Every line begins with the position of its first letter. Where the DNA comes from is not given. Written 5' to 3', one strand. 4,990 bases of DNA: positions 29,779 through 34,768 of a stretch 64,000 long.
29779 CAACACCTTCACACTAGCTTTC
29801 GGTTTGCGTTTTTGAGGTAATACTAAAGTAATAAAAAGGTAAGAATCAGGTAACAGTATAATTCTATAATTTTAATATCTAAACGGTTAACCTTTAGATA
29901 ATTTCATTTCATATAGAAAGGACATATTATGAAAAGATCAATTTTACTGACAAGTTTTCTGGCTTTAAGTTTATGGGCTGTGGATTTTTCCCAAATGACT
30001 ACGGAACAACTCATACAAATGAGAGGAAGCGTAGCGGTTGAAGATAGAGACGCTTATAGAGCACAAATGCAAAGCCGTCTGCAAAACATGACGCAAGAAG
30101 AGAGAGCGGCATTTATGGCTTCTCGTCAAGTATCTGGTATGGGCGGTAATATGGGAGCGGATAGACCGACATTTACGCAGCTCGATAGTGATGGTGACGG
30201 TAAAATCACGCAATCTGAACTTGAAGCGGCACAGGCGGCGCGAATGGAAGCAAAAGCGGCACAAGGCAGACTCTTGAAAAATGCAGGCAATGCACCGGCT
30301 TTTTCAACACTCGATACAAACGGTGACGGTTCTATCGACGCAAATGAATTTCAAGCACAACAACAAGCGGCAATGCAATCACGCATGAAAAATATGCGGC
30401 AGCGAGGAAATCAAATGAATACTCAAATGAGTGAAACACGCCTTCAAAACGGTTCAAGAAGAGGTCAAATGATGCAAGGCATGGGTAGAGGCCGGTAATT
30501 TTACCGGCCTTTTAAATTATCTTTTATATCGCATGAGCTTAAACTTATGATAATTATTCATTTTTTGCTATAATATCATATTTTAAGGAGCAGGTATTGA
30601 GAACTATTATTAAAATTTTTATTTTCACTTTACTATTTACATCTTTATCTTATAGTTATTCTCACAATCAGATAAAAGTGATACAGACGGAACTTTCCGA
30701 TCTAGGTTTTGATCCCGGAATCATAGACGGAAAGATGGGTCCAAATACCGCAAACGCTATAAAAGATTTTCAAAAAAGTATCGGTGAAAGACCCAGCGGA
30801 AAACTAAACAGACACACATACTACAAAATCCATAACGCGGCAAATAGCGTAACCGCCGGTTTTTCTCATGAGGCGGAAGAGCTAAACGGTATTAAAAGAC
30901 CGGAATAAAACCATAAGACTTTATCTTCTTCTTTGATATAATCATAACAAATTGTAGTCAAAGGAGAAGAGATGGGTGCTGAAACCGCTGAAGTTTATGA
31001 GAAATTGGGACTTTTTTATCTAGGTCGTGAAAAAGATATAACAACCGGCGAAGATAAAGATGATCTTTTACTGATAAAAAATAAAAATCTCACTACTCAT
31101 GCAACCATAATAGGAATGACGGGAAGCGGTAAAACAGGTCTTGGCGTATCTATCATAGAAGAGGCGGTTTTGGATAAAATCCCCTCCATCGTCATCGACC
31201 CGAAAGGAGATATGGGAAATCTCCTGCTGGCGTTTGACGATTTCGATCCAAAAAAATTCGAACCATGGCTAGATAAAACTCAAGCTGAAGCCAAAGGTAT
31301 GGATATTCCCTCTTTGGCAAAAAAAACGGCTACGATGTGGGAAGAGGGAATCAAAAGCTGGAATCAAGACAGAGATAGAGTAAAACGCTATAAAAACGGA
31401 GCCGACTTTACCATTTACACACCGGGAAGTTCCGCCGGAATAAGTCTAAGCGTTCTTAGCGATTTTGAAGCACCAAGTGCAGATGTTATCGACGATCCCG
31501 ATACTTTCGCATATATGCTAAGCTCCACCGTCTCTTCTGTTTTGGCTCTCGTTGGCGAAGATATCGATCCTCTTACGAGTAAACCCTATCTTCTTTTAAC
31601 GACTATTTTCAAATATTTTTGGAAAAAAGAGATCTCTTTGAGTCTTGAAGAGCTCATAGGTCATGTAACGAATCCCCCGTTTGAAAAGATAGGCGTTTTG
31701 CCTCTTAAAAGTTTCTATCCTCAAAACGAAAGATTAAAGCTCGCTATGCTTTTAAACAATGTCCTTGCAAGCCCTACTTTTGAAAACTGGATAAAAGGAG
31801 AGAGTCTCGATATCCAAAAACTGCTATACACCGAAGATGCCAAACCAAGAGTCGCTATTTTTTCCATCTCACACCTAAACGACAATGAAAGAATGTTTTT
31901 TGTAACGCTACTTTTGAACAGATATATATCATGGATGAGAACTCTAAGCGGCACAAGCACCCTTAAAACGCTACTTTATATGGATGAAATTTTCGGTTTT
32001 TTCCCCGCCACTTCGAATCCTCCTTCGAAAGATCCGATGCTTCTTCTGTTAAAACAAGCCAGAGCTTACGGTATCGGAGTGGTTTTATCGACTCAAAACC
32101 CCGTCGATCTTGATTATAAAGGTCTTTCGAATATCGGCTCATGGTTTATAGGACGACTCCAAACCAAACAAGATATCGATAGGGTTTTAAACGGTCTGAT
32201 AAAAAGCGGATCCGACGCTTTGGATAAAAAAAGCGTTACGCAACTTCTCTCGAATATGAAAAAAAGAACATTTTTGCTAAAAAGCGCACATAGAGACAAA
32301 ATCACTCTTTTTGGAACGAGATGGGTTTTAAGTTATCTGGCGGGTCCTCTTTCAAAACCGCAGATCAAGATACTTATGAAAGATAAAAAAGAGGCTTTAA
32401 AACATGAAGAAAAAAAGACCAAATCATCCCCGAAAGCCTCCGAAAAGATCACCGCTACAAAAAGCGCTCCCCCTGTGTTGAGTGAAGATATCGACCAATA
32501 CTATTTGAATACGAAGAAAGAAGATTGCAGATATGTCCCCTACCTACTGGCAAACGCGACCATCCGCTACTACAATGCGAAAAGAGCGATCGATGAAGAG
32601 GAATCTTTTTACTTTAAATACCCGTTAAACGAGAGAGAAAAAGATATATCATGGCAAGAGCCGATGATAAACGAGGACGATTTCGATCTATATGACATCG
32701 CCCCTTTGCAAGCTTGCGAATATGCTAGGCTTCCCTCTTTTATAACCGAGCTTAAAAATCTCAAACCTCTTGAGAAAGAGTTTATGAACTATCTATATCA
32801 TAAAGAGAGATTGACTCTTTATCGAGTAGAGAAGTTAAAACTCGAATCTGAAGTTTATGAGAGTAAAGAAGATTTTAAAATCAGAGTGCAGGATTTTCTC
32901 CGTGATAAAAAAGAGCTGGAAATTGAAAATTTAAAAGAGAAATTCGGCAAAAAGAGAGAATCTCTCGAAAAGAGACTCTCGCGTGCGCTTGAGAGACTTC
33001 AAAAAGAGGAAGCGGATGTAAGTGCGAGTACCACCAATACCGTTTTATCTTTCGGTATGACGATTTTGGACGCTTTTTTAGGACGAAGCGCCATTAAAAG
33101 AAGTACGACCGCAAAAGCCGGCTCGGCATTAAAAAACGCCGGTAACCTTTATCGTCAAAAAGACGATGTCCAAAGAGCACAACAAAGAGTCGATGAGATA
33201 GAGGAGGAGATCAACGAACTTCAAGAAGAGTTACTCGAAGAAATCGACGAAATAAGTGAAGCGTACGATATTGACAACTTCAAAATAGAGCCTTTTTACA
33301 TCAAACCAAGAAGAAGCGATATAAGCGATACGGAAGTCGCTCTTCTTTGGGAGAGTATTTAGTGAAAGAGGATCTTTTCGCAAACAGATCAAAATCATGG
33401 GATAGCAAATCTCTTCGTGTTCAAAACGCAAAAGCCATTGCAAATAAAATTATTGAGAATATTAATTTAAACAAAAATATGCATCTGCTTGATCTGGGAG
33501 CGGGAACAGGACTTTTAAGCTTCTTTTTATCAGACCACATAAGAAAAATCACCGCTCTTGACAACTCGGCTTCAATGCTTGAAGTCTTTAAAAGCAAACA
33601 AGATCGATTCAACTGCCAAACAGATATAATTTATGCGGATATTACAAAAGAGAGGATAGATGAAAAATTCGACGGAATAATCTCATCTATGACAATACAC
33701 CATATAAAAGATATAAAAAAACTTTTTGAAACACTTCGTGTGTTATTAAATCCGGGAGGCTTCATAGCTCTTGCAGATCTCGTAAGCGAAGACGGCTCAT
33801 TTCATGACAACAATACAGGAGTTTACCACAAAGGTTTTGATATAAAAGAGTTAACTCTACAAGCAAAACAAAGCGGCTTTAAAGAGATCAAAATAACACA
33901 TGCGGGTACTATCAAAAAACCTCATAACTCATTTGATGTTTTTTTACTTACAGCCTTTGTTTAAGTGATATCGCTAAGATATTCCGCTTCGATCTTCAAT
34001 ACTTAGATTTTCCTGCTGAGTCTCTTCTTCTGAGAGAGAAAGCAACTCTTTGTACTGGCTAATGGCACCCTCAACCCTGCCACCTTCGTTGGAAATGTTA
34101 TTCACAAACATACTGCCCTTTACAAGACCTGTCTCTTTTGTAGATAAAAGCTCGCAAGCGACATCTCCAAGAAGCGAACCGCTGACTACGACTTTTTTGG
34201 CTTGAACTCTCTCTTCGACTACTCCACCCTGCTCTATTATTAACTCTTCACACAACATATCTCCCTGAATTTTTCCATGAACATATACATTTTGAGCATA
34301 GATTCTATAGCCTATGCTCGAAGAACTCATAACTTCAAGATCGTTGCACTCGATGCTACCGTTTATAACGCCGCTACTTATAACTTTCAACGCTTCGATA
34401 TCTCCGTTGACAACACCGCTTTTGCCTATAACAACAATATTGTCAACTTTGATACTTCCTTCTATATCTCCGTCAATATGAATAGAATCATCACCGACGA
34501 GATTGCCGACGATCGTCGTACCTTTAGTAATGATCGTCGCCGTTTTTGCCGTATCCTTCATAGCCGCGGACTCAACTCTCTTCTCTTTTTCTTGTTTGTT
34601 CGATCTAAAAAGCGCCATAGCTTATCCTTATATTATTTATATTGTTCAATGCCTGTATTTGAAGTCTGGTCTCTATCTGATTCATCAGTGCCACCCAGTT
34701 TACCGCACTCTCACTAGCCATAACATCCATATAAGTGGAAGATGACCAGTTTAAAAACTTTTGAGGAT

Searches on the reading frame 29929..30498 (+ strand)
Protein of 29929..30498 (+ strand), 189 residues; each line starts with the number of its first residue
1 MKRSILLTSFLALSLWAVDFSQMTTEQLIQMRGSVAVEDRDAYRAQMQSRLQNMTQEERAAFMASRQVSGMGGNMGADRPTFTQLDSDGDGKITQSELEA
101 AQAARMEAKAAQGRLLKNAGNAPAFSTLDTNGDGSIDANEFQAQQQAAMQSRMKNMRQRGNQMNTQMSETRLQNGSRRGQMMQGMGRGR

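Call 63: search_protein_families(library=pfam, proteins=[window:29929-30498:+], max_evalue=0.001)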
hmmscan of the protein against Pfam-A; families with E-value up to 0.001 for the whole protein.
window:29929-30498:+ (189 aa): 6 families
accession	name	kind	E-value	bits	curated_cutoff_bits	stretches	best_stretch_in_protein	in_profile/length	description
PF13202.12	EF-hand_5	-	3.4e-13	48.8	25.9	2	124-143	4-23/25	EF hand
PF13405.12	EF-hand_6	-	6.1e-11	41.5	25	1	124-143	5-24/30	EF-hand domain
PF00036.39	EF-hand_1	-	1.8e-10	40.1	25.4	1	124-142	5-23/29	EF hand domain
PF13499.12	EF-hand_7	-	4.2e-10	40.3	30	0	123-145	6-29/67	EF-hand domain pair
PF06518.16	DUF1104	-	4.5e-08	33.7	25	1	19-63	1-45/92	Protein of unknown function (DUF1104)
PF13833.12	EF-hand_8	-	4.8e-05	23.5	28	0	125-141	31-47/54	EF-hand domain pair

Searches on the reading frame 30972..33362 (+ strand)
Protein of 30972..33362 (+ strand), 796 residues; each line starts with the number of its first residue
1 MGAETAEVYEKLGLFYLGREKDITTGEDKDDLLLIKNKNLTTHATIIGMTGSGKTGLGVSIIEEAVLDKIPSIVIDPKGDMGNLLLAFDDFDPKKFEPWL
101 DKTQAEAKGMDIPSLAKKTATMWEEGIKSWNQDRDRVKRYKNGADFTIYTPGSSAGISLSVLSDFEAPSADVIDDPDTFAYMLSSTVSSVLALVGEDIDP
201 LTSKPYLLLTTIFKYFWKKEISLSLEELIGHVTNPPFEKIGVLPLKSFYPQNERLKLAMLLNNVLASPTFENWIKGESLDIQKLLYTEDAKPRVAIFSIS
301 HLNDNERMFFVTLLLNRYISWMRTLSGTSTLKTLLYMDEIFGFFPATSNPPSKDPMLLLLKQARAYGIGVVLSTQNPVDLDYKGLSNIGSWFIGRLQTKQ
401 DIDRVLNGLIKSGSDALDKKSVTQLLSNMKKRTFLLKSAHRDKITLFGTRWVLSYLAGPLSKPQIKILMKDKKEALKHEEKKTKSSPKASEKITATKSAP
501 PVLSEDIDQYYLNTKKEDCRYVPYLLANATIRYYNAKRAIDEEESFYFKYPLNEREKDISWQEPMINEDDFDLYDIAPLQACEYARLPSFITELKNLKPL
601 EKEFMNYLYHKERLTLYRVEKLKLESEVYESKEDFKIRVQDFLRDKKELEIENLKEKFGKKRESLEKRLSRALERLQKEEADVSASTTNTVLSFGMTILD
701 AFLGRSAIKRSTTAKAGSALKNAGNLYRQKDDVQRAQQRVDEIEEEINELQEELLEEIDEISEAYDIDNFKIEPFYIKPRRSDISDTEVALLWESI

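Call 63: search_protein_families(library=pfam, proteins=[window:30972-33362:+], max_evalue=0.001)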
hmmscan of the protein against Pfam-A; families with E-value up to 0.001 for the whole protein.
window:30972-33362:+ (796 aa): 3 families
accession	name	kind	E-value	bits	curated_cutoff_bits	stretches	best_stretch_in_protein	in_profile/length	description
PF01935.23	DUF87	-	9.6e-08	32.8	23.2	1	33-85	15-68/220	Helicase HerA, central domain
PF05872.18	HerA_C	-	0.00015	21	22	0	278-390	201-315/502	Helicase HerA-like C-terminal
PF12846.13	AAA_10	-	0.00046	19.8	27.5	0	41-84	21-64/362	AAA-like domain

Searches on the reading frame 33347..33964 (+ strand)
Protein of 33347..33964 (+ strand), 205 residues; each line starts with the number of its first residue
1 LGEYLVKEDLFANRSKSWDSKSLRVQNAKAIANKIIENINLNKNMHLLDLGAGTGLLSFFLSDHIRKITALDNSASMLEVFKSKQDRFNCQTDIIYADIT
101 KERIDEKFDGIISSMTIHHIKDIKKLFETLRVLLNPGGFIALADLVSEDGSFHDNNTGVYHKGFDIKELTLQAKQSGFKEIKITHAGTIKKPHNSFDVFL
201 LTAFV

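Call 63: search_protein_families(library=pfam, proteins=[window:33347-33964:+], max_evalue=0.001)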
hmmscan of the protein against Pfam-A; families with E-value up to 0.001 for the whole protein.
window:33347-33964:+ (205 aa): 15 families
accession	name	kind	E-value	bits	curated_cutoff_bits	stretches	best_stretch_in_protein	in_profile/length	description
PF08241.18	Methyltransf_11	-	8.4e-17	62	21.2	1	48-141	1-94/95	Methyltransferase domain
PF13649.12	Methyltransf_25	-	3.6e-16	60.1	27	1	48-138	2-97/97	Methyltransferase domain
PF08242.18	Methyltransf_12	-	5.8e-15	56.3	30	1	48-140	1-98/98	Methyltransferase domain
PF13847.12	Methyltransf_31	-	6.7e-15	55.5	27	1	42-147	2-114/145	Methyltransferase domain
PF13489.12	Methyltransf_23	-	1.8e-13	51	27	1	34-178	12-159/164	Methyltransferase domain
PF05175.20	MTS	-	1.9e-09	37.8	23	1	35-139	23-135/170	Methyltransferase small domain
PF03848.20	TehB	-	6.3e-09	36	20.4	1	27-142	14-132/193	Tellurite resistance protein TehB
PF01209.24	Ubie_methyltran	-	3.3e-08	33.6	20.1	1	32-142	36-151/233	ubiE/COQ5 methyltransferase family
PF00398.26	RrnaAD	-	5.4e-08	32.7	24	1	29-101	16-92/263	Ribosomal RNA adenine dimethylase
PF01728.25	FtsJ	-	3.7e-06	27.4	24.1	1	34-186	11-164/181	FtsJ-like methyltransferase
PF05219.18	DREV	-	1.7e-05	24.5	26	1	42-164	93-207/265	DREV methyltransferase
PF02353.26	CMAS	-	5.8e-05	23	27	1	32-148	51-170/273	Mycolic acid cyclopropane synthetase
PF06325.19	PrmA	-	7.3e-05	22.8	22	1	35-149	154-265/296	Ribosomal protein L11 methyltransferase (PrmA)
PF13679.12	Methyltransf_32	-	0.00011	22.6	27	1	24-103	5-91/143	Methyltransferase domain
PF05401.17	NodS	-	0.0002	21.7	24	1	45-133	45-132/201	Nodulation protein S (NodS)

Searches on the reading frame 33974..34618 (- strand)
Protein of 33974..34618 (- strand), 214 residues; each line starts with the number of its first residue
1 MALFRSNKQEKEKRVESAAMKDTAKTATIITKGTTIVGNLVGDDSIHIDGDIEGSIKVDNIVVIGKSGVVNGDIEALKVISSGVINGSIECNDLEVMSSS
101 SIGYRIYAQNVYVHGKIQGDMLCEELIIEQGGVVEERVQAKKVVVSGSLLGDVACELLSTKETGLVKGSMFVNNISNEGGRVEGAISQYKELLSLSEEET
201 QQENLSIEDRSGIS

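Call 63: search_protein_families(library=pfam, proteins=[window:33974-34618:-], max_evalue=0.001)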
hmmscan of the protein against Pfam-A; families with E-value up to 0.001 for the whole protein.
window:33974-34618:- (214 aa): 1 family
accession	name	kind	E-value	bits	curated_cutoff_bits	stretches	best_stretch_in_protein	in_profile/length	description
PF04519.19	Bactofilin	-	1.5e-26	92.9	27.9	2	28-109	1-83/98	Polymer-forming cytoskeletal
